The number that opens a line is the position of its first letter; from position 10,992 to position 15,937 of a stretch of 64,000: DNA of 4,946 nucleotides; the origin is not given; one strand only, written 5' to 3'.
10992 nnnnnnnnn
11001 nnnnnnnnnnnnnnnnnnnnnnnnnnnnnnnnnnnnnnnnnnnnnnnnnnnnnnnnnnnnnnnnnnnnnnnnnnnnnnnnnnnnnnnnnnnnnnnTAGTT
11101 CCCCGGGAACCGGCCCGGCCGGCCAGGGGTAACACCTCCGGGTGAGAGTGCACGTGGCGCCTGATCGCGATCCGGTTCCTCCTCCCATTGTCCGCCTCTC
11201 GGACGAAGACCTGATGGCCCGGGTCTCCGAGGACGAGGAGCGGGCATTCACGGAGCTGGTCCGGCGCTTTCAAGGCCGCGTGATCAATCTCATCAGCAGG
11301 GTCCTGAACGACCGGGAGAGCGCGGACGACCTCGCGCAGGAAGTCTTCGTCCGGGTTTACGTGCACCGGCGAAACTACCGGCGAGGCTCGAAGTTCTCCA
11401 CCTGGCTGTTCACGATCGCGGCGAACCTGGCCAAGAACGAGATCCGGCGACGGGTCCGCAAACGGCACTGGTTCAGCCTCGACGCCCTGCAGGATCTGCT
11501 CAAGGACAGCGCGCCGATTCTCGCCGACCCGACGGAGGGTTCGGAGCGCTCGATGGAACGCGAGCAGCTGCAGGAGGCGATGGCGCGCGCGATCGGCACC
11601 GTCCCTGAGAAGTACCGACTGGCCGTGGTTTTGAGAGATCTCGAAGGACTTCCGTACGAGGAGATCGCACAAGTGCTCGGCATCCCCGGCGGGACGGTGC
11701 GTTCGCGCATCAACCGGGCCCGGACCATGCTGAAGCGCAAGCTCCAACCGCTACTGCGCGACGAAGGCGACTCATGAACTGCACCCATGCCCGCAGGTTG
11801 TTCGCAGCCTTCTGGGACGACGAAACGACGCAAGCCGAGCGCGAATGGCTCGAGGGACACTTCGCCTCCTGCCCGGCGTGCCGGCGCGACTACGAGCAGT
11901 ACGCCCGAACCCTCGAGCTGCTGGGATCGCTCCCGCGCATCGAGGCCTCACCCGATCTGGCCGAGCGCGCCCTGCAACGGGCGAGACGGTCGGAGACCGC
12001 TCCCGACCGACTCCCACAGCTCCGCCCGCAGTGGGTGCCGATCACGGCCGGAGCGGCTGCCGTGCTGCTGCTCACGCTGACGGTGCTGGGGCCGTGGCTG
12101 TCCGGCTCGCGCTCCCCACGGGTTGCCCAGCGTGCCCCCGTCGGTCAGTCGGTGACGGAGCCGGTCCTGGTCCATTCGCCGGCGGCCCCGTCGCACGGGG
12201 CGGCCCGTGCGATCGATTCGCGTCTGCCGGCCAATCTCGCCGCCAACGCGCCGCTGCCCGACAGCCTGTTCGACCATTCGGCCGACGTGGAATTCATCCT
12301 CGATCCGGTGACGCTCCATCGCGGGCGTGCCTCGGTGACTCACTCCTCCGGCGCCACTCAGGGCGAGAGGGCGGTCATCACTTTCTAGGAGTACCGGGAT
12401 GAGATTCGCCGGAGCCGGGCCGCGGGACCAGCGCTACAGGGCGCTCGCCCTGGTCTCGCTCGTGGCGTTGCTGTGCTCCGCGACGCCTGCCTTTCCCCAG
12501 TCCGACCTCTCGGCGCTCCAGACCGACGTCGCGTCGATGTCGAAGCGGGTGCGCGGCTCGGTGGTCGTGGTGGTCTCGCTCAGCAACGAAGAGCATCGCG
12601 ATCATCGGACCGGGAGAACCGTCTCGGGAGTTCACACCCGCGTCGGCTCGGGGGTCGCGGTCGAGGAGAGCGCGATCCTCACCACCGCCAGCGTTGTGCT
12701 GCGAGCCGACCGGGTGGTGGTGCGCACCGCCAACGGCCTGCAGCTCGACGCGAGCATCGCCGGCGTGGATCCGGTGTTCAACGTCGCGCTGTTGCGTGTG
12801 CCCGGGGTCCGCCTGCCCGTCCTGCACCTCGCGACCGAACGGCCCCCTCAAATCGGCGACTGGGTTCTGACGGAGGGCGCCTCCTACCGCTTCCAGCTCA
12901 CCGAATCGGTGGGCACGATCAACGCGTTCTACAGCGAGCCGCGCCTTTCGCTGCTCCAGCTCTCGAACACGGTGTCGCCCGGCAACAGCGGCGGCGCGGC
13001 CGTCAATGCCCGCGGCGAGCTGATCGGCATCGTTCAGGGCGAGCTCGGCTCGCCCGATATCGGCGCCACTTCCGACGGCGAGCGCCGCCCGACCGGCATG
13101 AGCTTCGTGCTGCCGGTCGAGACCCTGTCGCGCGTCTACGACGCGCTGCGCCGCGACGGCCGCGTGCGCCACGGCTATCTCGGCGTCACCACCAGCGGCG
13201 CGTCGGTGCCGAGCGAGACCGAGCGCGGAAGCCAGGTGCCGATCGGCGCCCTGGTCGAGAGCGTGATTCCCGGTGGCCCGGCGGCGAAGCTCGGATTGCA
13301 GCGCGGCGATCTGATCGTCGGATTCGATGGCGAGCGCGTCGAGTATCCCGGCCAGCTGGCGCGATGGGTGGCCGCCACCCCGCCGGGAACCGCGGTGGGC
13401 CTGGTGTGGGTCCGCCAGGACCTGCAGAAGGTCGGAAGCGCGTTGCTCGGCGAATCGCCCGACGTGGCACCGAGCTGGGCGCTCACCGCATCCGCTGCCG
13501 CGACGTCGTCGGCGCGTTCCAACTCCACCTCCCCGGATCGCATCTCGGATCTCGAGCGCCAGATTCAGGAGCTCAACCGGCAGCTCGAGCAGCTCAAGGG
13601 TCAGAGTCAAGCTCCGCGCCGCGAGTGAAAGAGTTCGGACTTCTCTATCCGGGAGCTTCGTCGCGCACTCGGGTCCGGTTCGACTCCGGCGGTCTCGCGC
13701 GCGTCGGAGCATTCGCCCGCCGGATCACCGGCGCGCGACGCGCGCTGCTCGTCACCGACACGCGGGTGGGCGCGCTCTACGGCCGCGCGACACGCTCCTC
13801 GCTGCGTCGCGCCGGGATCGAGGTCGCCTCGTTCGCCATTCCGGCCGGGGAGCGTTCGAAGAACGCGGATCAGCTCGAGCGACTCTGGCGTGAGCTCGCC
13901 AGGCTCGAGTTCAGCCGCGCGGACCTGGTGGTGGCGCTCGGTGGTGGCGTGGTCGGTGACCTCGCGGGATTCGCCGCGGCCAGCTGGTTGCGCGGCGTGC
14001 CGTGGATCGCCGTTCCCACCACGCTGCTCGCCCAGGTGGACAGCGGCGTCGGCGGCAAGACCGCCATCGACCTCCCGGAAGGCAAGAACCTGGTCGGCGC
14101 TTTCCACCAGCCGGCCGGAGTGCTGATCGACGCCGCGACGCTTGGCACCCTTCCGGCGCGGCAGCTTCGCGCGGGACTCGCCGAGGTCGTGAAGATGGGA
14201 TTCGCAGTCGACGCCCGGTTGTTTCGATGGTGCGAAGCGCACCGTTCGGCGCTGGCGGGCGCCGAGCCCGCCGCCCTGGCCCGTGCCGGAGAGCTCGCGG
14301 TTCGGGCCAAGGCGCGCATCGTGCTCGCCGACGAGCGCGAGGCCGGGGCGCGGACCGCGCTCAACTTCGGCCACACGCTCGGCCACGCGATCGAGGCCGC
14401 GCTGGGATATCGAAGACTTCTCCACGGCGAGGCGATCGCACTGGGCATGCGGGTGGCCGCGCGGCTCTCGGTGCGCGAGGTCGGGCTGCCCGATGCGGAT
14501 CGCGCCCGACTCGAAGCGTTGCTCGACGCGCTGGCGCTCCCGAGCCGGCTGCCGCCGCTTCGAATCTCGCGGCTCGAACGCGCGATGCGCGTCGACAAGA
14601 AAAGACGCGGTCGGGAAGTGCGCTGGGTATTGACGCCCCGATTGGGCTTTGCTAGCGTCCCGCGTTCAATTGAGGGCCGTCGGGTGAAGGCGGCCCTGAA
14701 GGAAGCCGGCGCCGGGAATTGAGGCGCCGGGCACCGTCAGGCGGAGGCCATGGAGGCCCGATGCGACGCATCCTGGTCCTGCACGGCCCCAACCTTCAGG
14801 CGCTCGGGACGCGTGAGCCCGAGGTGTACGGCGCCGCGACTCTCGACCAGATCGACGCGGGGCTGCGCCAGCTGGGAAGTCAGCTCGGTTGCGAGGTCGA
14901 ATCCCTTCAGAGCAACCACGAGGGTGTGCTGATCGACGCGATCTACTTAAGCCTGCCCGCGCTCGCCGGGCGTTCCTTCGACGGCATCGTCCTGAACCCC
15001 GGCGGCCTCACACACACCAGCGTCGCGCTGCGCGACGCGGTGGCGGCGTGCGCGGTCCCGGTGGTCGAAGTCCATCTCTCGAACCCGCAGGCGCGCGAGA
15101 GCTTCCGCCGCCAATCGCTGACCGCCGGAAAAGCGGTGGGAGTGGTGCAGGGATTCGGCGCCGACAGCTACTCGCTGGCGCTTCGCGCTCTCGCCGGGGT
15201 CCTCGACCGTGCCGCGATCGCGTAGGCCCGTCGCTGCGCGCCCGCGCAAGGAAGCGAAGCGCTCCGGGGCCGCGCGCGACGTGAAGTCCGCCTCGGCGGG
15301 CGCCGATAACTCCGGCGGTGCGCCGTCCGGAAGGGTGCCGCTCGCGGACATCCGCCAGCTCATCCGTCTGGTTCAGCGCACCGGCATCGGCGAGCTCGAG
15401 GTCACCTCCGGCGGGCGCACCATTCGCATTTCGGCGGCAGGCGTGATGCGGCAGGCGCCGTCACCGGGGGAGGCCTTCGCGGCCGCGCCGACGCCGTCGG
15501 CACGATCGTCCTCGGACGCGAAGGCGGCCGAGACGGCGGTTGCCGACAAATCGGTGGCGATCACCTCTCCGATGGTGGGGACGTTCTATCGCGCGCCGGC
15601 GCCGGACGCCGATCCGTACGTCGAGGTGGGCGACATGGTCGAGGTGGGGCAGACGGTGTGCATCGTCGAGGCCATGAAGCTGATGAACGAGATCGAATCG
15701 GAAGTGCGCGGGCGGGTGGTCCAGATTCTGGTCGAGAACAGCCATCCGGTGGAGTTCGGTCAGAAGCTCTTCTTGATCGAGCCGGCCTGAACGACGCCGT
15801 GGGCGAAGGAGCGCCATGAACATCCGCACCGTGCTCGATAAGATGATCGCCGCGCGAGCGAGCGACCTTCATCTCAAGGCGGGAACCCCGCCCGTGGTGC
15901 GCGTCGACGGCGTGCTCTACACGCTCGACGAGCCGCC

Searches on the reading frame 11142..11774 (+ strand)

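Call 13: search_protein_families(library=pfam, proteins=[window:11142-11774:+], max_evalue=0.001)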
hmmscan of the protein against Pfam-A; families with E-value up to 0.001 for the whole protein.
window:11142-11774:+ (211 aa): 7 families
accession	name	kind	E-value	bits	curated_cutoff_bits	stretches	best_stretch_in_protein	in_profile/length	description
PF04542.20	Sigma70_r2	-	3.4e-19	68.9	24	1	39-106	1-70/71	Sigma-70 region 2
PF08281.18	Sigma70_r4_2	-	3.7e-17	62.1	25.7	1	145-197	2-54/54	Sigma-70, region 4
PF04545.22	Sigma70_r4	-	1.9e-11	43.7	24.1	1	150-198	1-49/50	Sigma-70, region 4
PF07638.17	Sigma70_ECF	-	1.1e-06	29.2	21.1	1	25-202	8-184/185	ECF sigma factor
PF13384.12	HTH_23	-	7e-05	23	24.6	1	156-192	4-40/50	Homeodomain-like domain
PF13404.12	HTH_AsnC-type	-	0.00023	21.3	27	0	170-192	18-40/42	AsnC-type helix-turn-helix domain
PF13412.12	HTH_24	-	0.0003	20.7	21.9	0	169-192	17-40/48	Winged helix-turn-helix DNA-binding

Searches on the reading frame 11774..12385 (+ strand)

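Call 13: search_protein_families(library=pfam, proteins=[window:11774-12385:+], max_evalue=0.001)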
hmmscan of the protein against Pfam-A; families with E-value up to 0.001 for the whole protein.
window:11774-12385:+ (204 aa): 1 family
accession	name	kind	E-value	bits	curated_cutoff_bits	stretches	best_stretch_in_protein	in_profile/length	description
PF13490.11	zf-HC2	-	1.3e-08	35.2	22.2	1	3-37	1-35/35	Putative zinc-finger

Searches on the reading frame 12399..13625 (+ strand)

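Call 13: search_protein_families(library=pfam, proteins=[window:12399-13625:+], max_evalue=0.001)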
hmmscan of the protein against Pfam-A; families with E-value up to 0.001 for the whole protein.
window:12399-13625:+ (409 aa): 5 families
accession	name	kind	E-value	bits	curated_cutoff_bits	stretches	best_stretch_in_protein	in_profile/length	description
PF13365.12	Trypsin_2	-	1.3e-20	75.1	27.6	1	83-211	1-144/144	Trypsin-like peptidase domain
PF17820.7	PDZ_6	-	2.7e-11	43.5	27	1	286-339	2-54/54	PDZ domain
PF13180.12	PDZ_2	-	1.1e-06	29.2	27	1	259-340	1-70/80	PDZ domain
PF00595.29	PDZ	-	1.7e-05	25.5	23.2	1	257-315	8-58/81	PDZ domain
PF00089.32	Trypsin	-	0.00099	19.4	20.6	0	192-215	175-198/220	Trypsin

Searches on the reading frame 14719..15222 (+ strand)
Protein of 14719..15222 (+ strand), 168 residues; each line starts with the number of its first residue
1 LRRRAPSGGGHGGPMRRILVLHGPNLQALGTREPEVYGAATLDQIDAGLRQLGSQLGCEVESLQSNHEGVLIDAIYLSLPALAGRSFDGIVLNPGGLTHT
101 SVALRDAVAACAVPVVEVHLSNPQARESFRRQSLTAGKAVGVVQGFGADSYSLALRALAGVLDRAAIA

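Call 13: search_protein_families(library=pfam, proteins=[window:14719-15222:+], max_evalue=0.001)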
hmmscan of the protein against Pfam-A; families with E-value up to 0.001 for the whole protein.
window:14719-15222:+ (168 aa): 1 family
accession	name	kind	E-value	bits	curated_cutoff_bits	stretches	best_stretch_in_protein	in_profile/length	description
PF01220.24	DHquinase_II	-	1.2e-52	177.7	23.3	1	17-158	1-137/138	Dehydroquinase class II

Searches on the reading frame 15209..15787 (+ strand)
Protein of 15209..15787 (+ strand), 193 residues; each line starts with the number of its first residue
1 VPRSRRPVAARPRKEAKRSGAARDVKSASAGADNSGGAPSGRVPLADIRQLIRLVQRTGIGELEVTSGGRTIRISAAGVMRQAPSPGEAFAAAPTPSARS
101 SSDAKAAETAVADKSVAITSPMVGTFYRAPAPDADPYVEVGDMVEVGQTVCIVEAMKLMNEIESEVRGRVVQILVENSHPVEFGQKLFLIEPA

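Call 13: search_protein_families(library=pfam, proteins=[window:15209-15787:+], max_evalue=0.001)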
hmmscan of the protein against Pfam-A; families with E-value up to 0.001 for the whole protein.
window:15209-15787:+ (193 aa): 2 families
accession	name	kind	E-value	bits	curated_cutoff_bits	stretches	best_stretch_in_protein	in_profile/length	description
PF00364.28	Biotin_lipoyl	-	8.2e-22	77.3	22.1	1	117-190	2-73/73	Biotin-requiring enzyme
PF13375.12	RnfC_N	-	0.00094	19.6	25.6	0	133-174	41-81/101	RnfC Barrel sandwich hybrid domain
